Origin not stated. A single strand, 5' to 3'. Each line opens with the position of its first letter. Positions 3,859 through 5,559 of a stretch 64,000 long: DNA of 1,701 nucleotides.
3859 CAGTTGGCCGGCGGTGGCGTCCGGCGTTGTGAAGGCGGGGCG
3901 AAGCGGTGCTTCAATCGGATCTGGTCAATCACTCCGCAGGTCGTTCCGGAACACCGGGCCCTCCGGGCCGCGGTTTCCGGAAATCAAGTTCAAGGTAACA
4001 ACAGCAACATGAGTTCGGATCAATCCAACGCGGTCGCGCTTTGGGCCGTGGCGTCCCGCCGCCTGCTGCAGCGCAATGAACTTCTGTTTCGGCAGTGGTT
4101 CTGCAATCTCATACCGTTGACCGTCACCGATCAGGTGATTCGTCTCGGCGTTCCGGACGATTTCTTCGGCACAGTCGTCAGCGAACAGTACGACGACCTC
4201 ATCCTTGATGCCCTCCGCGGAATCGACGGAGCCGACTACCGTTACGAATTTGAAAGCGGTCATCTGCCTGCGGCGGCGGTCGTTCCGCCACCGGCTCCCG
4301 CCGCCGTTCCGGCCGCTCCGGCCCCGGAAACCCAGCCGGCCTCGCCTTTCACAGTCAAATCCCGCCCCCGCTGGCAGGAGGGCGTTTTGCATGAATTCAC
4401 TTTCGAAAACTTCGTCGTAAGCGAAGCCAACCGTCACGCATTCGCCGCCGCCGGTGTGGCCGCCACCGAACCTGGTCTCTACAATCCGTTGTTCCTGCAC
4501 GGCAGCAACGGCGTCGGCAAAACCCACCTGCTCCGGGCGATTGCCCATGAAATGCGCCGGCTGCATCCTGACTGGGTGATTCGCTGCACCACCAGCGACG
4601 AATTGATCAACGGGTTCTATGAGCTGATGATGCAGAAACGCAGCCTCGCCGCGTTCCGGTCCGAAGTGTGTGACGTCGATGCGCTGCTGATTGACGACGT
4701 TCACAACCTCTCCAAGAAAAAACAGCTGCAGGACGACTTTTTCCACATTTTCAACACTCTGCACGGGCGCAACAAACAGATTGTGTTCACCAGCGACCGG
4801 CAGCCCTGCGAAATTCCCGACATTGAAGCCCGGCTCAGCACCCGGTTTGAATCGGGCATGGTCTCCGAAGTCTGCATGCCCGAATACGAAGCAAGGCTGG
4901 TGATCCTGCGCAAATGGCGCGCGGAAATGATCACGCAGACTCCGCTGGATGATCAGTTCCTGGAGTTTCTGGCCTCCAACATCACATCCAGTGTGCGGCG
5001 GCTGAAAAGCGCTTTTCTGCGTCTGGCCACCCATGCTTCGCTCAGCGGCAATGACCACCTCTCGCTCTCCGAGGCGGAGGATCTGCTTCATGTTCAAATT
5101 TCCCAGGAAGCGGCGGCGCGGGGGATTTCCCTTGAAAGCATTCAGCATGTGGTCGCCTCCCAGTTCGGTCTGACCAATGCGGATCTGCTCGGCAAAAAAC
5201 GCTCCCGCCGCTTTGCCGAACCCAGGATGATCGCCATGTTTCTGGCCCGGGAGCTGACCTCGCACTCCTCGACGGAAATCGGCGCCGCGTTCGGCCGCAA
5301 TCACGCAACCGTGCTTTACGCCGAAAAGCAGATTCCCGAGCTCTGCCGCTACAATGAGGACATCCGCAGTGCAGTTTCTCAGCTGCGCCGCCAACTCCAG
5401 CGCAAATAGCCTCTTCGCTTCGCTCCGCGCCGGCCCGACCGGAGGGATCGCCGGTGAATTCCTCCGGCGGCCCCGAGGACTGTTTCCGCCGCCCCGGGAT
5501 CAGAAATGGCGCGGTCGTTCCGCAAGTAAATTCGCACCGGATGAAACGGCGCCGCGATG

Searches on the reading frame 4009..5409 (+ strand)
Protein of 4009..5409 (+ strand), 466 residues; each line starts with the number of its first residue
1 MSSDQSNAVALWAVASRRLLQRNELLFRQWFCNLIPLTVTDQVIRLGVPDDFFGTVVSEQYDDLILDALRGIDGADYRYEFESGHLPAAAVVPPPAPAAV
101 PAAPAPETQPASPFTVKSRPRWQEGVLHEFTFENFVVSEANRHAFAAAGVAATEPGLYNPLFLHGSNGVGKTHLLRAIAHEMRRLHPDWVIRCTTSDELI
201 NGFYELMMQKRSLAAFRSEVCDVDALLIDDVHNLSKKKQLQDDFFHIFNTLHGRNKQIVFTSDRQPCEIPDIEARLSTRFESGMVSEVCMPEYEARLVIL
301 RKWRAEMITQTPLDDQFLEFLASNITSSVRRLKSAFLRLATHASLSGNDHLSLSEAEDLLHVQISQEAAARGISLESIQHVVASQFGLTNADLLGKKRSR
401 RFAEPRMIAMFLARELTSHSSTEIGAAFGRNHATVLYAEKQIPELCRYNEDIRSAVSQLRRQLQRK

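Call 11: search_protein_families(library=pfam, proteins=[window:4009-5409:+], max_evalue=0.001)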
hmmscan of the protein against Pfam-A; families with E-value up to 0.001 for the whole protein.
window:4009-5409:+ (466 aa): 8 families
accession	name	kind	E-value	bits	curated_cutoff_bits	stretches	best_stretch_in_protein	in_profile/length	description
PF00308.24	Bac_DnaA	-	3.3e-50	170.9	23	1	129-285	4-160/162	Bacterial DnaA ATPAse domain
PF08299.17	Bac_DnaA_C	-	3.6e-24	85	31.5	1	376-442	2-69/69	Bacterial dnaA protein helix-turn-helix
PF00004.35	AAA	-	7.5e-06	26.9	21.2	1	162-260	2-106/131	ATPase family associated with various cellular activities (AAA)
PF01695.23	IstB_IS21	-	3.7e-05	23.8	24.1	1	161-264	95-194/238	IstB-like ATP binding protein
PF13191.12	AAA_16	-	0.00013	23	32.6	1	151-198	18-63/167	AAA ATPase domain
PF11638.13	DnaA_N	-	0.00016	21.8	24.6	1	23-70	16-64/65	DnaA N-terminal domain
PF13401.12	AAA_22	-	0.00046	21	27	0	161-220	8-54/130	AAA domain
PF24389.1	ORC-CDC6-like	-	0.00098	18.4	27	0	159-184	33-58/571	ORC-CDC6-like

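Call 12: find_related_loci(query=window:4009-5409:+, collection=genome_contigs, flank=10000)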
Query window:4009-5409:+ (466 aa) in genome_contigs; peptide patterns used: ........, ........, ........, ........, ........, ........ (x = any residue, [..] = any of these).
120 stretches matched a pattern; 9 encode a relative of the query (tblastn E <= 1e-3); 9 distinct loci.
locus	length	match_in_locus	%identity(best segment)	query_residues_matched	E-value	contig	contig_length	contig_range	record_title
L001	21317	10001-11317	52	11-464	2e-160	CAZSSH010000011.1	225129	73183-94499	MAG TPA_asm: uncultured Victivallaceae bacterium isolate SRP293105_co2_20 genome assembly, contig: k141_26237, whole gen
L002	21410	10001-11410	41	5-464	5e-108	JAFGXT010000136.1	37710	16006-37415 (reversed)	MAG: Victivallales bacterium isolate ZodW_Metabat.56 k87_7665110, whole genome shotgun sequence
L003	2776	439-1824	38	1-464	2e-109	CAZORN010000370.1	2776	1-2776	MAG TPA_asm: uncultured Victivallales bacterium isolate SRP220891_co2_90 genome assembly, contig: NODE_69835_length_2776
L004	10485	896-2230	37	12-464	2e-83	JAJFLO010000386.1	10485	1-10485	MAG: Verrucomicrobia bacterium isolate OFTM167 OFTM167_385, whole genome shotgun sequence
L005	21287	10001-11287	38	27-464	5e-82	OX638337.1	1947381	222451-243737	MAG: uncultured Lentisphaeria bacterium isolate c31e16b5-b392-4df5-8896-43fa5ca65f34 genome assembly, chromosome: 1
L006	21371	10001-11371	55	5-465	8e-164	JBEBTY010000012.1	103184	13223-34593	MAG: Victivallis vadensis isolate T2.bin.197 NODE_473_length_103184_cov_71.417904, whole genome shotgun sequence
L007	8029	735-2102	35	3-465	1e-71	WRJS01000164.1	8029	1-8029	MAG: Kiritimatiellaeota bacterium isolate Nt197P3bin96 Ga0082212_10019984, whole genome shotgun sequence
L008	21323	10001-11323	33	24-463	1e-63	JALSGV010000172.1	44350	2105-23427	MAG: Gammaproteobacteria bacterium isolate 354-166_maxbin2_scaf2bin.143 354-166_scaffold_690_c1, whole genome shotgun se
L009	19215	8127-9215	37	86-452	1e-59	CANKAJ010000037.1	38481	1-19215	MAG: Betaproteobacteria bacterium isolate RH-23may17-977 genome assembly, contig: RH-23may17-C7421, whole genome shotgun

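Call 28: find_homologous_proteins(query=window:4009-5409:+, max_evalue=1e-30)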
Query window:4009-5409:+ (466 aa): 3504 proteins with E <= 1e-30 among 8000 candidates; the best 120 are listed.
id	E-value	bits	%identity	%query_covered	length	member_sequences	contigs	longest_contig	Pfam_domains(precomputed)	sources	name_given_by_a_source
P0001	0.0e+0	1049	100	100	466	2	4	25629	PF01695.24,PF00308.25,PF08299.18,PF00004.36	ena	-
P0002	3.6e-178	611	61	98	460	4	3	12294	PF11638.14,PF01695.24,PF00308.25,PF08299.18,PF00004.36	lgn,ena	-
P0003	1.7e-177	609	58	100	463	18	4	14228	PF11638.14,PF01695.24,PF00308.25,PF03969.23,PF08299.18,PF00004.36,PF13401.13,PF13191.13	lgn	-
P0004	2.0e-176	605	59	100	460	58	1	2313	PF11638.14,PF01695.24,PF00308.25,PF03969.23,PF08299.18,PF00004.36,PF13191.13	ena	-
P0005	2.2e-176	605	59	98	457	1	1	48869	PF11638.14,PF01695.24,PF00308.25,PF08299.18,PF00004.36,PF13401.13,PF13191.13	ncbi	-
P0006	3.7e-176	604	57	100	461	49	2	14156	PF11638.14,PF01695.24,PF00308.25,PF03969.23,PF08299.18,PF00004.36,PF13401.13,PF13191.13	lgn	-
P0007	1.3e-173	596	58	100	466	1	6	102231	PF11638.14,PF01695.24,PF00308.25,PF08299.18,PF00004.36,PF13401.13,PF13191.13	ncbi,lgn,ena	-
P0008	3.0e-173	595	58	99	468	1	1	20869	PF11638.14,PF01695.24,PF00308.25,PF08299.18,PF00004.36,PF13401.13,PF13191.13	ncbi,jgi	-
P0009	3.0e-173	595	56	100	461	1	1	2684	PF11638.14,PF01695.24,PF00308.25,PF03969.23,PF08299.18,PF00004.36,PF13191.13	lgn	-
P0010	7.5e-172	590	56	100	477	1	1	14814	PF11638.14,PF01695.24,PF00308.25,PF03969.23,PF08299.18,PF00004.36,PF13401.13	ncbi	-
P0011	1.2e-171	589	57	99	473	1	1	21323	PF11638.14,PF01695.24,PF00308.25,PF08299.18,PF00004.36,PF13401.13,PF13191.13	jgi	-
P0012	2.2e-171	589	58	98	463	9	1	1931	PF11638.14,PF01695.24,PF00308.25,PF08299.18,PF00004.36,PF01637.25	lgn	-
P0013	6.1e-171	587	57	98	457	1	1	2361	PF11638.14,PF01695.24,PF00308.25,PF08299.18,PF00004.36,PF13401.13,PF01637.25,PF13191.13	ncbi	-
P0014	2.5e-170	585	59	98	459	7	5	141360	PF11638.14,PF01695.24,PF00308.25,PF08299.18,PF00004.36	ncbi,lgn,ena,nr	ncbi:MAG: chromosomal replication initiator protein DnaA [Lentisphaeria bacterium]|nr:chromosomal re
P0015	1.3e-167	576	59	97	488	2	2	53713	PF11638.14,PF01695.24,PF00308.25,PF08299.18,PF00004.36,PF13401.13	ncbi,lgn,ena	-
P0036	3.5e-161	555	55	100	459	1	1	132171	PF01695.24,PF00308.25,PF08299.18,PF00004.36,PF13401.13,PF13191.13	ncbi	-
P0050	2.8e-159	549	56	100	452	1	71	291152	PF01695.24,PF00308.25,PF03969.23,PF08299.18,PF00004.36,PF13401.13,PF13191.13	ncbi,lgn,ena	-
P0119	1.9e-146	506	52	97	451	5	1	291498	PF11638.14,PF01695.24,PF00308.25,PF08299.18,PF00004.36,PF01637.25,PF13191.13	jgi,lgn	-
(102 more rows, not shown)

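Call 40: find_encoding_contigs(protein=P0002, flank=10000, max_places=1)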
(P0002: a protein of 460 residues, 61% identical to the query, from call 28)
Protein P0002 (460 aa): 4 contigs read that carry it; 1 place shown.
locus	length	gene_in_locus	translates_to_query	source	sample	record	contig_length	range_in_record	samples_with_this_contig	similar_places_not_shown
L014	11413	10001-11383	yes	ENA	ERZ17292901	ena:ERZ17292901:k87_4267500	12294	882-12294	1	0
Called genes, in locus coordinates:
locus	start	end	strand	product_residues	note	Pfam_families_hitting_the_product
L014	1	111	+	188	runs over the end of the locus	-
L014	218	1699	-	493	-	PF00479:G6PD_N, PF02781:G6PD_C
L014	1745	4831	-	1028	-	PF00176:SNF2-rel_dom, PF00270:DEAD (weak), PF00271:Helicase_C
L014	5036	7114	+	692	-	PF01869:BcrAD_BadFG, PF06050:HGD-D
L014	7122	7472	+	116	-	PF00190:Cupin_1 (weak), PF07883:Cupin_2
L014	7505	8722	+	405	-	PF00278:Orn_DAP_Arg_deC, PF02784:Orn_Arg_deC_N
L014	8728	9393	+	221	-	PF00814:TsaD (weak)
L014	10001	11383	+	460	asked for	PF11638:DnaA_N (weak), PF00308:Bac_DnaA, PF01695:IstB_IS21, PF00004:AAA, PF08299:Bac_DnaA_C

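Call 41: find_encoding_contigs(protein=P0007, flank=10000, max_places=1)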
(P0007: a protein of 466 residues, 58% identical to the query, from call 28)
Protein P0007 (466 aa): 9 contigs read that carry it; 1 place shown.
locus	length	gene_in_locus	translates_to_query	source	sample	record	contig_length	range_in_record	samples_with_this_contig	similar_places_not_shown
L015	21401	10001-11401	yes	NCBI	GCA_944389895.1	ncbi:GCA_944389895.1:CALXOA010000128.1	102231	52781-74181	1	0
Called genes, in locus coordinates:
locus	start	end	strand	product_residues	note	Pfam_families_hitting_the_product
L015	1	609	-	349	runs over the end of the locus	PF03102:NeuB, PF08666:SAF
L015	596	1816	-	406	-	PF01261:AP_endonuc_2, PF13302:Acetyltransf_3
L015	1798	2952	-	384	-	PF01041:DegT_DnrJ_EryC1, PF01212:Beta_elim_lyase (weak), PF01053:Cys_Met_Meta_PP (weak)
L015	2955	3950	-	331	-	PF01073:3Beta_HSD, PF01370:Epimerase, PF02719:Polysacc_synt_2, PF04321:RmlD_sub_bind, PF05368:NmrA (weak), PF07993:NAD_binding_4, PF13460:NAD_binding_10, PF16363:GDP_Man_Dehyd, +1 more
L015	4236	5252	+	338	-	-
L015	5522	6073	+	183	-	PF13302:Acetyltransf_3, PF13420:Acetyltransf_4, PF13523:Acetyltransf_8 (weak), PF00583:Acetyltransf_1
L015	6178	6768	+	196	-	PF12464:Mac, PF00132:Hexapep, PF14602:Hexapep_2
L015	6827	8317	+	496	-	PF00583:Acetyltransf_1, PF13673:Acetyltransf_10, PF13508:Acetyltransf_7, PF08445:FR47 (faint), PF13302:Acetyltransf_3, PF00583:Acetyltransf_1, PF04229:GrpB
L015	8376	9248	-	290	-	PF01261:AP_endonuc_2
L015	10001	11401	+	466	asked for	PF11638:DnaA_N (weak), PF01695:IstB_IS21, PF00308:Bac_DnaA, PF13191:AAA_16 (faint), PF00004:AAA, PF13401:AAA_22 (faint), PF08299:Bac_DnaA_C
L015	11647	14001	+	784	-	-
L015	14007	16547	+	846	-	PF13584:BatD (weak), PF07719:TPR_2 (faint)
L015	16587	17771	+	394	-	PF22660:RS_preATP-grasp-like, PF02222:ATP-grasp, PF02786:CPSase_L_D2 (faint), PF07478:Dala_Dala_lig_C (weak), PF21244:PurT_C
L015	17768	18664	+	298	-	-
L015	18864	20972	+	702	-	PF03449:GreA_GreB_N, PF01272:GreA_GreB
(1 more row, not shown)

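Call 42: find_encoding_contigs(protein=P0014, flank=10000, max_places=1)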
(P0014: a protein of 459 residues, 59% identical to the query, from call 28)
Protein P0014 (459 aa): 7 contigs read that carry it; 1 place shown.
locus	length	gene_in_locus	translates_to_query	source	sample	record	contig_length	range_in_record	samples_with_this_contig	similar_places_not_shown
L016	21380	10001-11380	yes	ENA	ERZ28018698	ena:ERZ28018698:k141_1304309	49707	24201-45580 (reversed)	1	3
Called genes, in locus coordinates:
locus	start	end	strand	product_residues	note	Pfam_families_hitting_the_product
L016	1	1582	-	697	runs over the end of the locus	-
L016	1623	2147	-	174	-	PF00694:Aconitase_C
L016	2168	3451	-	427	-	PF00330:Aconitase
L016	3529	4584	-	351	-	-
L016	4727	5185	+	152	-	PF03724:META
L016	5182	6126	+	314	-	PF02899:Phage_int_SAM_1, PF00589:Phage_integrase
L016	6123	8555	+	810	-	PF00270:DEAD, PF00271:Helicase_C, PF04408:WHD_HA2 (weak), PF24473:CON_HrpB (weak), PF08482:HrpB_C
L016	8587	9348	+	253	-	PF01784:DUF34_NIF3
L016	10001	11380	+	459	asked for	PF11638:DnaA_N (weak), PF00308:Bac_DnaA, PF00004:AAA, PF01695:IstB_IS21 (weak), PF08299:Bac_DnaA_C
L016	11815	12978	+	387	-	PF01408:GFO_IDH_MocA, PF22725:GFO_IDH_MocA_C3, PF02894:GFO_IDH_MocA_C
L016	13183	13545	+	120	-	-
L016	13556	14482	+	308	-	-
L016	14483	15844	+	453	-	PF03783:CsgG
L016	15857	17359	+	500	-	-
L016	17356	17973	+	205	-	PF13036:LpoB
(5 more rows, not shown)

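Call 43: find_encoding_contigs(protein=P0050, flank=10000, max_places=1)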
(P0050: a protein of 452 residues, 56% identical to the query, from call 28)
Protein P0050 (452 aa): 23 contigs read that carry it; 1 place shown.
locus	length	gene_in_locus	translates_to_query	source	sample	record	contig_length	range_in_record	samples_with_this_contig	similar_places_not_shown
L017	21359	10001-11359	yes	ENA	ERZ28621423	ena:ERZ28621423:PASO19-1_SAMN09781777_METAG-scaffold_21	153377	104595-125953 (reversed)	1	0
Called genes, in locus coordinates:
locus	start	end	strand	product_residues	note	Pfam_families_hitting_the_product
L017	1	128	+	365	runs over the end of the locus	PF01408:GFO_IDH_MocA, PF22725:GFO_IDH_MocA_C3, PF02894:GFO_IDH_MocA_C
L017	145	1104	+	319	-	PF08240:ADH_N, PF00107:ADH_zinc_N, PF13602:ADH_zinc_N_2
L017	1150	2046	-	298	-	PF00165:HTH_AraC (faint), PF12833:HTH_18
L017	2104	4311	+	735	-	PF02901:PFL-like, PF01228:Gly_radical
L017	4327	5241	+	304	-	PF13353:Fer4_12, PF04055:Radical_SAM, PF13237:Fer4_10 (faint), PF00037:Fer4 (faint), PF12837:Fer4_6 (faint), PF12838:Fer4_7 (weak)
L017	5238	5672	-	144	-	PF02082:Rrf2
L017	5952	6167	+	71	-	-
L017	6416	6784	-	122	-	PF11399:DUF3192, PF04355:BamE (weak)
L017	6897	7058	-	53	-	PF00301:Rubredoxin, PF21349:RUBY_RBDX (faint)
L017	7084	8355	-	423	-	PF00753:Lactamase_B (weak), PF19583:ODP, PF00258:Flavodoxin_1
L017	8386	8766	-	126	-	PF06397:Desulfoferrod_N, PF01880:Desulfoferrodox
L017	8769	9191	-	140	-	PF01475:FUR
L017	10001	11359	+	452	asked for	PF13401:AAA_22 (faint), PF00308:Bac_DnaA, PF01695:IstB_IS21, PF03969:AFG1_ATPase (faint), PF13191:AAA_16 (faint), PF00004:AAA, PF08299:Bac_DnaA_C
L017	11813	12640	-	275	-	-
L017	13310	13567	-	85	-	-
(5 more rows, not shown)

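Call 84: find_encoding_contigs(protein=P0119, flank=10000, max_places=1)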
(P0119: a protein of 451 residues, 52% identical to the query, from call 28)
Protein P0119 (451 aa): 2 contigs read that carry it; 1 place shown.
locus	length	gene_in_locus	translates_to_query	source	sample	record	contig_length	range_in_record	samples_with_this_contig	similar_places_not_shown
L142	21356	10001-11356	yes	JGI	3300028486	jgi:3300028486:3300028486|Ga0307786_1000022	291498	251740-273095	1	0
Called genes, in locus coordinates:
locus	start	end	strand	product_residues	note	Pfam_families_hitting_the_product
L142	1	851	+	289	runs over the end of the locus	PF00482:T2SSF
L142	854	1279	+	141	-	PF02643:DUF192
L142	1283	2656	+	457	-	PF00498:FHA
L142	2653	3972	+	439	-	PF13620:CarboxypepD_reg (faint), PF08308:PEGA, PF16355:DUF4982 (faint), PF08308:PEGA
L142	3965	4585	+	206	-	PF00899:ThiF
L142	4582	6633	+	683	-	PF03772:Competence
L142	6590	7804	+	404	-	PF13439:Glyco_transf_4, PF13477:Glyco_trans_4_2, PF13579:Glyco_trans_4_4, PF00534:Glycos_transf_1, PF13692:Glyco_trans_1_4, PF13524:Glyco_trans_1_2 (weak)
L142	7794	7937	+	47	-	-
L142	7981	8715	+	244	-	PF07796:DUF1638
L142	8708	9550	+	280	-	PF04055:Radical_SAM, PF13186:SPASM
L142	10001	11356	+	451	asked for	PF11638:DnaA_N (weak), PF00308:Bac_DnaA, PF01637:ATPase_2 (faint), PF13191:AAA_16 (faint), PF00004:AAA, PF01695:IstB_IS21, PF08299:Bac_DnaA_C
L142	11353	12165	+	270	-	-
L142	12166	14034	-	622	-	PF02574:S-methyl_trans, PF02219:MTHFR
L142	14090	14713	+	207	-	-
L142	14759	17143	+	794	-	PF02574:S-methyl_trans, PF00809:Pterin_bind, PF02607:B12-binding_2, PF02310:B12-binding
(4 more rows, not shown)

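Call 85: find_encoding_contigs(protein=P0036, flank=10000, max_places=1)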
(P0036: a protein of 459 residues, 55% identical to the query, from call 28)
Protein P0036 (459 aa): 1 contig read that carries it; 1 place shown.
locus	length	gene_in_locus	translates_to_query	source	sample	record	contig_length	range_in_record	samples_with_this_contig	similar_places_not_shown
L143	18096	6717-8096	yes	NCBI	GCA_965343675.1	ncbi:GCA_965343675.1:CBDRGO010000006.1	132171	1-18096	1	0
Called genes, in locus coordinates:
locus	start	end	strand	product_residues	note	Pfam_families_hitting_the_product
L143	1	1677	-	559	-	?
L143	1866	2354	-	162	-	PF11399:DUF3192, PF04355:BamE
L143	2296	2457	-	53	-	PF00301:Rubredoxin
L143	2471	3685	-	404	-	PF00753:Lactamase_B (weak), PF19583:ODP, PF00258:Flavodoxin_1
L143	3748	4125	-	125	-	PF06397:Desulfoferrod_N (weak), PF01880:Desulfoferrodox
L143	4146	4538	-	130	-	PF01475:FUR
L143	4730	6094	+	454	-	-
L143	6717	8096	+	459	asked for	PF01695:IstB_IS21, PF00308:Bac_DnaA, PF13191:AAA_16 (weak), PF00004:AAA, PF13401:AAA_22 (faint), PF08299:Bac_DnaA_C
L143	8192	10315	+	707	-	-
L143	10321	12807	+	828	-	PF13584:BatD, PF00515:TPR_1 (faint), PF13584:BatD (weak), PF08239:SH3_3 (faint)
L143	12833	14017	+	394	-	PF22660:RS_preATP-grasp-like, PF02222:ATP-grasp, PF21244:PurT_C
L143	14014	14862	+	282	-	-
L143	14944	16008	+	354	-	PF00389:2-Hacid_dh, PF02826:2-Hacid_dh_C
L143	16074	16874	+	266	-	PF00929:RNase_T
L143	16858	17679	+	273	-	-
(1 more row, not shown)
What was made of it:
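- On Chromosomal replication origin (oriC): Neighbours differ in every relative (calls 40-43, 84, 85).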

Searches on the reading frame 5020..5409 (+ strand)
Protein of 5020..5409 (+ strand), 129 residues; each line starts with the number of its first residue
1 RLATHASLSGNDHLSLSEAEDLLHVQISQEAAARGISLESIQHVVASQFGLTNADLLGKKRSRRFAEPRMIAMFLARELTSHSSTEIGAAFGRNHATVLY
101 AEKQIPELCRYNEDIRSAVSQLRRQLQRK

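Call 30: search_solved_structures(query=window:5020-5409:+, max_evalue=0.001, show_alignments=5)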
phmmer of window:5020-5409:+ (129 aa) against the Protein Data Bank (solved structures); distinct sequences matched with E-value up to 0.001: 9.
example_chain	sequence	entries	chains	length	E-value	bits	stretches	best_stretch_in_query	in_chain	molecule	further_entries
1j1v_A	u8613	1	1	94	8.5e-19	71.2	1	37-126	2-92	Chromosomal replication initiator protein dnaA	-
8btg_A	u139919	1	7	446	1.5e-15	60.8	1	20-126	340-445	Chromosomal replication initiator protein DnaA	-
3pvp_A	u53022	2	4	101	1.8e-13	54.1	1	36-126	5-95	Chromosomal replication initiator protein dnaA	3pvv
2hcb_A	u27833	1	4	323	3.7e-08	37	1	38-125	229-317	Chromosomal replication initiator protein dnaA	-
1l8q_A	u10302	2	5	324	3.7e-08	37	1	38-125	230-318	Chromosomal replication initiator protein dnaA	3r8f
7big_A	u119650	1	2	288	1.5e-05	28.6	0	75-101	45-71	v13WRAP-T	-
7bie_A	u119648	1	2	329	2.2e-05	28.1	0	75-101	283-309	nvWRAP-T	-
7bif_A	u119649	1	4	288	2.8e-05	27.7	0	75-101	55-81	v22WRAP-T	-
7bid_A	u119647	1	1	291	0.00011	25.8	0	76-101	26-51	v31WRAP-T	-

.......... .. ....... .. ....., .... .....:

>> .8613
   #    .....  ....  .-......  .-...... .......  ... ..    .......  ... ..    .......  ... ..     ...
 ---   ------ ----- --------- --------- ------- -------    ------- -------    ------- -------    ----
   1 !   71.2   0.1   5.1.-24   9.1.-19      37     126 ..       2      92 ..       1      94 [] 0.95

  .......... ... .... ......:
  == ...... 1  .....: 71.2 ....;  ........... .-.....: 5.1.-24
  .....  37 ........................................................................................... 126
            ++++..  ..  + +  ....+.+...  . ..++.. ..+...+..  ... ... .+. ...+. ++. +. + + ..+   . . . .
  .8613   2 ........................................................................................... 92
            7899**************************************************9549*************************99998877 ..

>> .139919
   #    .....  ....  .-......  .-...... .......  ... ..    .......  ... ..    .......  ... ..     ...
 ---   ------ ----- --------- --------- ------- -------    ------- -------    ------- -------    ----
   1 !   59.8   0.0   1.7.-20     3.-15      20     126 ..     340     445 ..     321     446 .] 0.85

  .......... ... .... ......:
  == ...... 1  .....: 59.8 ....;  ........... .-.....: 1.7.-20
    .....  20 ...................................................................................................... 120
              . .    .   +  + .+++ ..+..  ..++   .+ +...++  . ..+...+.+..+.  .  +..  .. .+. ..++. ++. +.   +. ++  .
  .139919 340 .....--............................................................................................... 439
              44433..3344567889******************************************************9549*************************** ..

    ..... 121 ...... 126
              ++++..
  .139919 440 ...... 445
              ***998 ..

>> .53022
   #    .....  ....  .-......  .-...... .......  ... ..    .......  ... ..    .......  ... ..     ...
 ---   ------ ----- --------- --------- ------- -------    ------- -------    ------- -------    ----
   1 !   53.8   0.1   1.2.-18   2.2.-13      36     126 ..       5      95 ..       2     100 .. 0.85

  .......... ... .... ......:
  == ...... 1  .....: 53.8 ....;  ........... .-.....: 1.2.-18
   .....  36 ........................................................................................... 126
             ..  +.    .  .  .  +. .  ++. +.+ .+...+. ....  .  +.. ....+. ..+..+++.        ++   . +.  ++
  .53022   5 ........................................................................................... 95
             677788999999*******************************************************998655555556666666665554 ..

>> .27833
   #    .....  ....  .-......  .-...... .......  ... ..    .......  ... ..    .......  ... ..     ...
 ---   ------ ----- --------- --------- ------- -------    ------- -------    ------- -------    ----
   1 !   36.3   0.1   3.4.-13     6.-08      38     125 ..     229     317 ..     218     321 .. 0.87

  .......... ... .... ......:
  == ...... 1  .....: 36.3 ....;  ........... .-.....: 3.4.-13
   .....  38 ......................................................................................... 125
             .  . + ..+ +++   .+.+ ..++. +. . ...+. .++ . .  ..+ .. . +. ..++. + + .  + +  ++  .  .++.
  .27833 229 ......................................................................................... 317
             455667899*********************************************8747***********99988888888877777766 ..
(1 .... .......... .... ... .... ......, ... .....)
